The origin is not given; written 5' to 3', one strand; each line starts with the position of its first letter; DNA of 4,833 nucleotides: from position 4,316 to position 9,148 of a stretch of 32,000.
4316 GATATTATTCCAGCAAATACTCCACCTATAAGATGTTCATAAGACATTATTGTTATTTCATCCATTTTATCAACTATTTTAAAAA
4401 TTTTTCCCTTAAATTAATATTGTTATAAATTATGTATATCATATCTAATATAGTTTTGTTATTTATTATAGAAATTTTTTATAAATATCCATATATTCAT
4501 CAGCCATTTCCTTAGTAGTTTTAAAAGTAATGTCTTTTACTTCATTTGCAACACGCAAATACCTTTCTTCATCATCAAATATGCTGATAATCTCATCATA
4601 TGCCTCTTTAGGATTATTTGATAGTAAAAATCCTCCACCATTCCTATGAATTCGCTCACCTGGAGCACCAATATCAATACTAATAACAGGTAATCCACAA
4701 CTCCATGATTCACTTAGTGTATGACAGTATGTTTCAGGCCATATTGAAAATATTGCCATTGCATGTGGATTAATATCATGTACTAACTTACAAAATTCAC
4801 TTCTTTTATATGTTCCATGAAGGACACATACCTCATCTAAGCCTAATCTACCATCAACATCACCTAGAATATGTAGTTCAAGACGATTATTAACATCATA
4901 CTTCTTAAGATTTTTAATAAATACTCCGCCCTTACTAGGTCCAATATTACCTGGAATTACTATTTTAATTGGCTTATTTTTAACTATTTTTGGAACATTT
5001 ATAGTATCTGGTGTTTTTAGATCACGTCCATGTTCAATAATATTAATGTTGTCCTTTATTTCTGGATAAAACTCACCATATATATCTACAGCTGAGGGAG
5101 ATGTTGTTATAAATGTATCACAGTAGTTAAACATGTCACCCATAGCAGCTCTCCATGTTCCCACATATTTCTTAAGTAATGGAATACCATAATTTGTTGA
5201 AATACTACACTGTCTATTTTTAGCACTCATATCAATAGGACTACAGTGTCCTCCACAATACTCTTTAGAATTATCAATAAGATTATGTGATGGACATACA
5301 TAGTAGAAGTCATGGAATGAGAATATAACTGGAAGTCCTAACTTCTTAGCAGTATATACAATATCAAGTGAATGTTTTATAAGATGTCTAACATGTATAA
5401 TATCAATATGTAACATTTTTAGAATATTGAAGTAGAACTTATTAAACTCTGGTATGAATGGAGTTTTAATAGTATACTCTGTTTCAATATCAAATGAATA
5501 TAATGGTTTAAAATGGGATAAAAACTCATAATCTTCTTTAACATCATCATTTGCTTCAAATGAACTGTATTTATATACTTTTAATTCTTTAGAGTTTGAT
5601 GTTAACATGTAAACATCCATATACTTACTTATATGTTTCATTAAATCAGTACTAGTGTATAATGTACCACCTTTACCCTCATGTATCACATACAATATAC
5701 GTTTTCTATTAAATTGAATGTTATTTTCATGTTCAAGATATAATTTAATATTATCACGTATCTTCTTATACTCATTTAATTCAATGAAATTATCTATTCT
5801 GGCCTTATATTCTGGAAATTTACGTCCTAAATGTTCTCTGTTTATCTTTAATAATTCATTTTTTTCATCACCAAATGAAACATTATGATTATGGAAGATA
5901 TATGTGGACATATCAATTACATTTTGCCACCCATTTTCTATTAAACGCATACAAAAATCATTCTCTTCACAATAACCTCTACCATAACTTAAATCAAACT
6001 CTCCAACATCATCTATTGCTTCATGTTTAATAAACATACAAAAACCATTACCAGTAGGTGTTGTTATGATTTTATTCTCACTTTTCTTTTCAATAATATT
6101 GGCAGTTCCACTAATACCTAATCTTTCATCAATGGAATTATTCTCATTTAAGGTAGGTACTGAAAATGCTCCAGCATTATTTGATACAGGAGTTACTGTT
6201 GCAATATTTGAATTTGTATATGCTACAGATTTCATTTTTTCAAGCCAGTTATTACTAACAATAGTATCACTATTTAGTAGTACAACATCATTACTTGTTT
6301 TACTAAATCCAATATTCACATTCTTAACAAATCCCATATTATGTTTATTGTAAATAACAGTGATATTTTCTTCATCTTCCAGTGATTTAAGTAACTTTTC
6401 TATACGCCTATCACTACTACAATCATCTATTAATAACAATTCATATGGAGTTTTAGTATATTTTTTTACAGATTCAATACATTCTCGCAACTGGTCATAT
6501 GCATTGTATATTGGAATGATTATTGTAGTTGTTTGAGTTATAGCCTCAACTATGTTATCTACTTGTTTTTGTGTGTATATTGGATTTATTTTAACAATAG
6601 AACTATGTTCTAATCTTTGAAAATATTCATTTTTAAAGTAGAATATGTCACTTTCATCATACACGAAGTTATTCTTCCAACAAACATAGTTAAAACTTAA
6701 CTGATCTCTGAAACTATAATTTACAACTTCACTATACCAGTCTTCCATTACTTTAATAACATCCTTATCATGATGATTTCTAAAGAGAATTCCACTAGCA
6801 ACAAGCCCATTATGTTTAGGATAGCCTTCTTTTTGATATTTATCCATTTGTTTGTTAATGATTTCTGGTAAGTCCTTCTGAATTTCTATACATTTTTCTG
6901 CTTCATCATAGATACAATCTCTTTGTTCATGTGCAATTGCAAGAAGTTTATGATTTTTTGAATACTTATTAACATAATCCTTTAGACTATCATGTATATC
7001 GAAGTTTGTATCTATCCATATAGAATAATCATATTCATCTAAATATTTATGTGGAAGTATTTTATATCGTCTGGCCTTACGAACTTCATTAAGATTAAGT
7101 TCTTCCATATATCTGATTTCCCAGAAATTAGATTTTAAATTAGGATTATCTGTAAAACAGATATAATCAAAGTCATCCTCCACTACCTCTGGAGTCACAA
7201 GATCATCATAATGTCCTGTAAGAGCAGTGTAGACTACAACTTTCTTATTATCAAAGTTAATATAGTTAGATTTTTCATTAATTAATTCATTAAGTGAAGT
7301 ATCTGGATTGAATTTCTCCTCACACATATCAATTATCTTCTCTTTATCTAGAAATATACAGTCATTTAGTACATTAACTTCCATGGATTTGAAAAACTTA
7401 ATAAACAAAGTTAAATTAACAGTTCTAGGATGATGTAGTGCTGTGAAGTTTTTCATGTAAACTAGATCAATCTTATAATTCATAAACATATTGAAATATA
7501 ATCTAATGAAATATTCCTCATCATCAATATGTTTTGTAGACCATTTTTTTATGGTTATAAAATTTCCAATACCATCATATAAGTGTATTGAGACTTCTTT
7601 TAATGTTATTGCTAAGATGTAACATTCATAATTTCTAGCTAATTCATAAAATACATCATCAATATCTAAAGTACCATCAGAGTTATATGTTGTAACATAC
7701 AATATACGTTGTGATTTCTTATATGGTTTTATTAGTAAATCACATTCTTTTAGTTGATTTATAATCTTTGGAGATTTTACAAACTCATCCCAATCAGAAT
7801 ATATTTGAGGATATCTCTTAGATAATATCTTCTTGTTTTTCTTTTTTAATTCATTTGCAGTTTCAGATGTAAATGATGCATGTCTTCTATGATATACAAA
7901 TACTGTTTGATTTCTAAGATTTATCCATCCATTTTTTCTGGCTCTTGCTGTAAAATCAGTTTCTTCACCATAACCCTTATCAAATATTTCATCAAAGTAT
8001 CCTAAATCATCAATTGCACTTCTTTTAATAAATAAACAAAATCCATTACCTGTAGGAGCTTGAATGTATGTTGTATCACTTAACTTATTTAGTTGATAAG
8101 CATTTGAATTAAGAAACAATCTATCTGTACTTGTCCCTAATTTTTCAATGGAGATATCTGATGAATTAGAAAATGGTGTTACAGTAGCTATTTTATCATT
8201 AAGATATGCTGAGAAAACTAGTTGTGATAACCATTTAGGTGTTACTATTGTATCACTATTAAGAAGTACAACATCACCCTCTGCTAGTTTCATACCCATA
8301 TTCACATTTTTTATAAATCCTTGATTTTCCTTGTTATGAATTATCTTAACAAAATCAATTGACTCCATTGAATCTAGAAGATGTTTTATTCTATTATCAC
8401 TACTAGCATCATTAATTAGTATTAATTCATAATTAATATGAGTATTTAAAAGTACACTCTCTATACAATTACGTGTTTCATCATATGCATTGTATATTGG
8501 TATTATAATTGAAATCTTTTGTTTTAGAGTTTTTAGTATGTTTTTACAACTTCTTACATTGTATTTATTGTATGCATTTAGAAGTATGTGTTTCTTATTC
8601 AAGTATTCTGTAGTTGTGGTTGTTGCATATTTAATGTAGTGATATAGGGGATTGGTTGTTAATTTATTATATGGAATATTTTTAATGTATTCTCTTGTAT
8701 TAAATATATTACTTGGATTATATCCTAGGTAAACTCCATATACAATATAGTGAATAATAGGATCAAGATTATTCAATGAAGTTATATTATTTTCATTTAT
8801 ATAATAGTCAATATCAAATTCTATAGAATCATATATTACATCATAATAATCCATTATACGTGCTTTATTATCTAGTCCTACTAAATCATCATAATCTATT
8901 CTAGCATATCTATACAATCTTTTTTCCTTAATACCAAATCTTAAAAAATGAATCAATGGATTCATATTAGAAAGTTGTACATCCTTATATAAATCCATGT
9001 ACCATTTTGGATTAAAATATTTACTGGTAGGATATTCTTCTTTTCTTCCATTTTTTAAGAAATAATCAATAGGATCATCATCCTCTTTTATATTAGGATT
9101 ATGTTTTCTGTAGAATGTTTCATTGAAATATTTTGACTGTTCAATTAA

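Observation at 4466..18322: Island of TM-less mega-glycosyltransferases with no export machinery, a coiled-coil protein and pseudo-GT modules: candidate cytoplasmic glycan assembly line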

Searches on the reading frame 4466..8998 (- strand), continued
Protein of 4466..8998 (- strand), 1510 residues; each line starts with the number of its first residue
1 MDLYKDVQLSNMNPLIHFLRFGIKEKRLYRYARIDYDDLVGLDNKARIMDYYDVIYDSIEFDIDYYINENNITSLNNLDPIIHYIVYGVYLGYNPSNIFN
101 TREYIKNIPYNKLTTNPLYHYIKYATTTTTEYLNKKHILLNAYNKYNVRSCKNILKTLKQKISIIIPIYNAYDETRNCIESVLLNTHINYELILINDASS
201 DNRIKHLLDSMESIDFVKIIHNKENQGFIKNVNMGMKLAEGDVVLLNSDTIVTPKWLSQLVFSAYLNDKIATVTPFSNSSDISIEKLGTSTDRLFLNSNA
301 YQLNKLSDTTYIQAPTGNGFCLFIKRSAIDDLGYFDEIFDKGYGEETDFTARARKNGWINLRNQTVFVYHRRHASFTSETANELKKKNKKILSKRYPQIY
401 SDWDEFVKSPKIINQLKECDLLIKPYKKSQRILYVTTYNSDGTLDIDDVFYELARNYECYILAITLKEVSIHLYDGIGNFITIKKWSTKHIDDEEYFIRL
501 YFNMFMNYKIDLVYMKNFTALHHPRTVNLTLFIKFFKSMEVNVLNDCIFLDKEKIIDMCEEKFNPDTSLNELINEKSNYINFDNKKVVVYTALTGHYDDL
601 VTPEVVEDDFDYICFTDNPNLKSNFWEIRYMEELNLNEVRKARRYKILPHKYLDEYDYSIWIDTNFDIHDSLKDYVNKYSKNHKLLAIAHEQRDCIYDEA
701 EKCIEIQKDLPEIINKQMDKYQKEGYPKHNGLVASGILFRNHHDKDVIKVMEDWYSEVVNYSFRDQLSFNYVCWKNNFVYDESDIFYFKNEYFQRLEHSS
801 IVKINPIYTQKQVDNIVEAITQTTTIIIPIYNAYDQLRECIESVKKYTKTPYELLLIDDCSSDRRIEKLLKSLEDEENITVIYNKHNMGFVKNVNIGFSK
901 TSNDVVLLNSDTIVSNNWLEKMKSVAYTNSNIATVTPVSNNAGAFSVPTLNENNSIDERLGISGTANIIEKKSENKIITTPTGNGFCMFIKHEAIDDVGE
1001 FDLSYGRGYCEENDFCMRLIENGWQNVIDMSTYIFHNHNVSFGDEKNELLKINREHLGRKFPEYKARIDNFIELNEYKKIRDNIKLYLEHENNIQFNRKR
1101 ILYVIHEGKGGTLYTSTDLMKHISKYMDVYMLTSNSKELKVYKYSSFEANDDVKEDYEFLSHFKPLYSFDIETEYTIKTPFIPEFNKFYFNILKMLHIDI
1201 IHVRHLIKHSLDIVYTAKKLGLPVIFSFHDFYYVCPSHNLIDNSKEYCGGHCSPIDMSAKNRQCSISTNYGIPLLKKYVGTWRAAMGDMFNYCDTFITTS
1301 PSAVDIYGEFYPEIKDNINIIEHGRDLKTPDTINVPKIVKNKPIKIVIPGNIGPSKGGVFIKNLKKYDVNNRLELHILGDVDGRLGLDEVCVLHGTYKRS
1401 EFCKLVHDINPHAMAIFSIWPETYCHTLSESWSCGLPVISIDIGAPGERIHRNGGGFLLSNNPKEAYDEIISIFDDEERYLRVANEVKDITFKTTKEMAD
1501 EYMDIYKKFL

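Call 26: find_encoding_contigs(protein=P0219, flank=10000, max_places=2)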
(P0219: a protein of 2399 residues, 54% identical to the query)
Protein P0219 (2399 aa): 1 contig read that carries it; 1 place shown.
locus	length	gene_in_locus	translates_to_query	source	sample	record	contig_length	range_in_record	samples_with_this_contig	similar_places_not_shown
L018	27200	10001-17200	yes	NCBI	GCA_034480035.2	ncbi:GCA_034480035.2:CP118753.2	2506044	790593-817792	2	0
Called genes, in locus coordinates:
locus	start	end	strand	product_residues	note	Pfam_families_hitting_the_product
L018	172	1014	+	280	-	PF13528:Glyco_trans_1_3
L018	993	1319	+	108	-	PF04101:Glyco_tran_28_C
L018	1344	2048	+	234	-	PF00753:Lactamase_B, PF13483:Lactamase_B_3, PF12706:Lactamase_B_2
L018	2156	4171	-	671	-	PF05833:NFACT_N, PF05670:NFACT-R_1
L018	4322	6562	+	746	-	PF08942:DUF1919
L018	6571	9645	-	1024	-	PF13506:Glyco_transf_21 (faint), PF00535:Glycos_transf_2, PF10111:Glyco_tranf_2_2, PF13641:Glyco_tranf_2_3, PF00535:Glycos_transf_2, PF13641:Glyco_tranf_2_3 (weak)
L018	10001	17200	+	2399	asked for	PF13506:Glyco_transf_21 (faint), PF13641:Glyco_tranf_2_3, PF00535:Glycos_transf_2, PF04765:TOD1_MUCI70, PF00535:Glycos_transf_2, PF13439:Glyco_transf_4 (faint), PF00534:Glycos_transf_1 (weak), PF13692:Glyco_trans_1_4 (weak)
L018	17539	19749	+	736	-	PF02369:Big_1 (faint), PF16640:Big_3_5 (weak), PF13620:CarboxypepD_reg (faint)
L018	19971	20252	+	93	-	PF19094:EMC6_arch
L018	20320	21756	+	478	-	PF13522:GATase_6, PF13537:GATase_7, PF00733:Asn_synthase, PF24167:DUF7411, PF00733:Asn_synthase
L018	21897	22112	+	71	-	-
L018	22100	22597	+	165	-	PF26798:ACT_10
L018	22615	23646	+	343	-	PF00208:ELFV_dehydrog (weak), PF03447:NAD_binding_3, PF00742:Homoserine_dh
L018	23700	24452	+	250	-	PF08719:NADAR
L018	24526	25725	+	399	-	PF01676:Metalloenzyme, PF10143:PhosphMutase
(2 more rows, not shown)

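Call 27: find_encoding_contigs(protein=P0238, flank=10000, max_places=2)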
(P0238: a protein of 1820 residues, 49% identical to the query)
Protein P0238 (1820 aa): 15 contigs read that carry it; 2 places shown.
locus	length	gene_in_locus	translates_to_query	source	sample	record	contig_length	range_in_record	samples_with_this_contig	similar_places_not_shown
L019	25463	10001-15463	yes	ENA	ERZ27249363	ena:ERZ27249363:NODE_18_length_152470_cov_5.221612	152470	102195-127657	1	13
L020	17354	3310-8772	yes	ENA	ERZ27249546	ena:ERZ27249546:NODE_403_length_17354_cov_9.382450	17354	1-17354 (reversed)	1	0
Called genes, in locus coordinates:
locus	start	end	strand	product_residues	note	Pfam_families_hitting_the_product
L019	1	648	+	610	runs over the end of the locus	PF16640:Big_3_5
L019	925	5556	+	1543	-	-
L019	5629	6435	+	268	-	-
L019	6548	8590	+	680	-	PF05833:NFACT_N, PF05670:NFACT-R_1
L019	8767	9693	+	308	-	PF01545:Cation_efflux, PF16916:ZT_dimer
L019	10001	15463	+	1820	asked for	PF00535:Glycos_transf_2, PF13641:Glyco_tranf_2_3, PF00534:Glycos_transf_1 (faint), PF04765:TOD1_MUCI70, PF00535:Glycos_transf_2, PF13641:Glyco_tranf_2_3, PF13439:Glyco_transf_4 (weak)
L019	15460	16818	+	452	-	PF13439:Glyco_transf_4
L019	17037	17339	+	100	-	PF19094:EMC6_arch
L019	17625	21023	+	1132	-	PF00535:Glycos_transf_2, PF13641:Glyco_tranf_2_3, PF00535:Glycos_transf_2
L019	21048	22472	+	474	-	PF13522:GATase_6, PF13537:GATase_7, PF00733:Asn_synthase, PF24167:DUF7411 (weak), PF00733:Asn_synthase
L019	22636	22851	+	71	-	-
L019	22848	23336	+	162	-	-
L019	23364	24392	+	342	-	PF00208:ELFV_dehydrog, PF03447:NAD_binding_3 (weak), PF00742:Homoserine_dh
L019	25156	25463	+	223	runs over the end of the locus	-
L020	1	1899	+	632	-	?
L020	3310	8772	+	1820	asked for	PF00535:Glycos_transf_2, PF13641:Glyco_tranf_2_3, PF00534:Glycos_transf_1 (faint), PF04765:TOD1_MUCI70, PF00535:Glycos_transf_2, PF13641:Glyco_tranf_2_3, PF13439:Glyco_transf_4 (weak)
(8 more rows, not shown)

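Call 28: find_encoding_contigs(protein=P0213, flank=10000, max_places=2)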
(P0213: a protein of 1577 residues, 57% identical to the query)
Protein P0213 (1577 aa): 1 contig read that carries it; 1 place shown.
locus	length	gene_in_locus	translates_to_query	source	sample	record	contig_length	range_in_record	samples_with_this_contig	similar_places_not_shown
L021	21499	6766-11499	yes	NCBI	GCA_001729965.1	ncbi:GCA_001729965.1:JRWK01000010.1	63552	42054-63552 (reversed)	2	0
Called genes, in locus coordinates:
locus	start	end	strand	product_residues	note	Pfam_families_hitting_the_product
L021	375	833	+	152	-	PF01467:CTP_transf_like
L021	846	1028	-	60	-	PF04021:Class_IIIsignal (weak)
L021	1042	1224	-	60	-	PF04021:Class_IIIsignal (weak)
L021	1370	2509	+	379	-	PF13528:Glyco_trans_1_3, PF04101:Glyco_tran_28_C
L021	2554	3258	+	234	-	PF13483:Lactamase_B_3, PF00753:Lactamase_B, PF12706:Lactamase_B_2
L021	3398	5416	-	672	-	PF05833:NFACT_N, PF05670:NFACT-R_1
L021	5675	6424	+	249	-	PF01545:Cation_efflux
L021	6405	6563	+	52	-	PF16916:ZT_dimer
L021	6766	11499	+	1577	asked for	PF00535:Glycos_transf_2, PF13506:Glyco_transf_21 (faint), PF13641:Glyco_tranf_2_3, PF04765:TOD1_MUCI70, PF13641:Glyco_tranf_2_3, PF00535:Glycos_transf_2, PF13439:Glyco_transf_4 (weak), PF00534:Glycos_transf_1 (weak)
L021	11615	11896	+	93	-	PF19094:EMC6_arch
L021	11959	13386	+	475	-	PF13522:GATase_6, PF13537:GATase_7, PF00733:Asn_synthase, PF24167:DUF7411, PF00733:Asn_synthase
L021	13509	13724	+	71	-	-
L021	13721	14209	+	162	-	PF26798:ACT_10 (weak)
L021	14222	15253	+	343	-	PF00208:ELFV_dehydrog (weak), PF03447:NAD_binding_3, PF00742:Homoserine_dh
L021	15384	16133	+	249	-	PF08719:NADAR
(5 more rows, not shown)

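Call 32: search_solved_structures(query=window:4466-8998:-, max_evalue=0.001)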
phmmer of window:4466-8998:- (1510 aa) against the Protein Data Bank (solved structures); distinct sequences matched with E-value up to 0.001: 16.
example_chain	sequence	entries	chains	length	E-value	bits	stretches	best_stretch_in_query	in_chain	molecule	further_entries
5hea_A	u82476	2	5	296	2e-09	38.9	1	161-278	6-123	Putative glycosyltransferase (GalT1)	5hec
2z87_A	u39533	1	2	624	2.4e-09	38.6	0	161-257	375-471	Chondroitin synthase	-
2z86_A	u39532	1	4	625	2.5e-09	38.6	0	161-257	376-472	Chondroitin synthase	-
3bcv_A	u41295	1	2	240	9.9e-09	36.6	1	158-253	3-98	Putative glycosyltransferase protein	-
5eke_A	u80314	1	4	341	1.8e-07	32.4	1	161-261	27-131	Uncharacterized glycosyltransferase sll0501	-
5ekp_C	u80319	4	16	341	1.8e-07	32.4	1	161-261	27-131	Uncharacterized glycosyltransferase sll0501 | Glycosyltransferase sll0501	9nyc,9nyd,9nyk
9nye_A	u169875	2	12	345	1.9e-07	32.4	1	161-261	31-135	Glycosyltransferase sll0501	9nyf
9bhc_C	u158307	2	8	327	1.3e-05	26.3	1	823-917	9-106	Undecaprenyl-phosphate 4-deoxy-4-formamido-L-arabinose transferase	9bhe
8vxh_A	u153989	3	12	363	1.4e-05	26.1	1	822-917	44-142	Undecaprenyl-phosphate 4-deoxy-4-formamido-L-arabinose transferase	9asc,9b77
5mlz_A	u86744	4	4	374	2.6e-05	25.3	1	159-369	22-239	Dolichol monophosphate mannose synthase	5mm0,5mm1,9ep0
9hwj_A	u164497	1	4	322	2.9e-05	25.1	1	824-916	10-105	Undecaprenyl-phosphate 4-deoxy-4-formamido-L-arabinose transferase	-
2d7i_A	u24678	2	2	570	3.6e-05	24.8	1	151-269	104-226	Polypeptide N-acetylgalactosaminyltransferase 10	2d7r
9omm_A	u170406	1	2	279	0.00014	22.9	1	162-261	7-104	Glycosyltransferase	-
9omh_A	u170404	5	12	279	0.00014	22.8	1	162-261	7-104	Glycosyltransferase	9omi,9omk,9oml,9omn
9omj_A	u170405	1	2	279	0.00015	22.7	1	162-261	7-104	Glycosyltransferase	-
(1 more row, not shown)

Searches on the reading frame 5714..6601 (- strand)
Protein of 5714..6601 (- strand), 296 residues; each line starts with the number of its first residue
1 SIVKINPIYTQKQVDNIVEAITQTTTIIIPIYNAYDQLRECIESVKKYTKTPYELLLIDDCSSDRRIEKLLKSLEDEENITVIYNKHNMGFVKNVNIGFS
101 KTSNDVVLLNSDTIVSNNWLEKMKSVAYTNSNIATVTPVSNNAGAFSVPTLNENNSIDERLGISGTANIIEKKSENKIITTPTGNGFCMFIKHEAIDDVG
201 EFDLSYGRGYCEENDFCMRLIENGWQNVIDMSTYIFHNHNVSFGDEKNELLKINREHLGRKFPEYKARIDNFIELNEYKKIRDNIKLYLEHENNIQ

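Call 10: search_protein_families(library=pfam, max_evalue=1, proteins=[window:5714-6601:-])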
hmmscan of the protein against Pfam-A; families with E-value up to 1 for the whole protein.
seq(296 aa): 5 families
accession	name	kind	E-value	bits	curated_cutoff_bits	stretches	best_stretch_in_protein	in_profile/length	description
PF00535.33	Glycos_transf_2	-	1.7e-24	87.1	23.3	1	26-164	1-132/168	Glycosyl transferase family 2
PF13641.12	Glyco_tranf_2_3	-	7.4e-09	36.4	27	1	25-228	3-202/230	Glycosyltransferase like family 2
PF19078.6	Big_12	-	0.014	16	27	1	80-158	9-85/102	Bacterial Ig-like domain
PF24299.1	DUF7483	-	0.023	14.3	27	1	83-173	71-158/330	Domain of unknown function (DUF7483)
PF13632.12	Glyco_trans_2_3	-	0.28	11.4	27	1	106-228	2-114/198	Glycosyl transferase family group 2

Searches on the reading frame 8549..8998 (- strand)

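Call 10: search_protein_families(library=pfam, max_evalue=1, proteins=[window:8549-8998:-])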
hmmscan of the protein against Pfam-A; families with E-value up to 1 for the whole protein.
seq(150 aa): 2 families
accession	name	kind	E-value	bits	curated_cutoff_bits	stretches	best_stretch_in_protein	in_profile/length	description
PF22056.1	ORF239-like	-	0.09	13.3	27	1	44-126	77-151/168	ORF239-like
PF14104.11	DUF4277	-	0.17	12.7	25.4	1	101-147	39-87/109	Domain of unknown function (DUF4277)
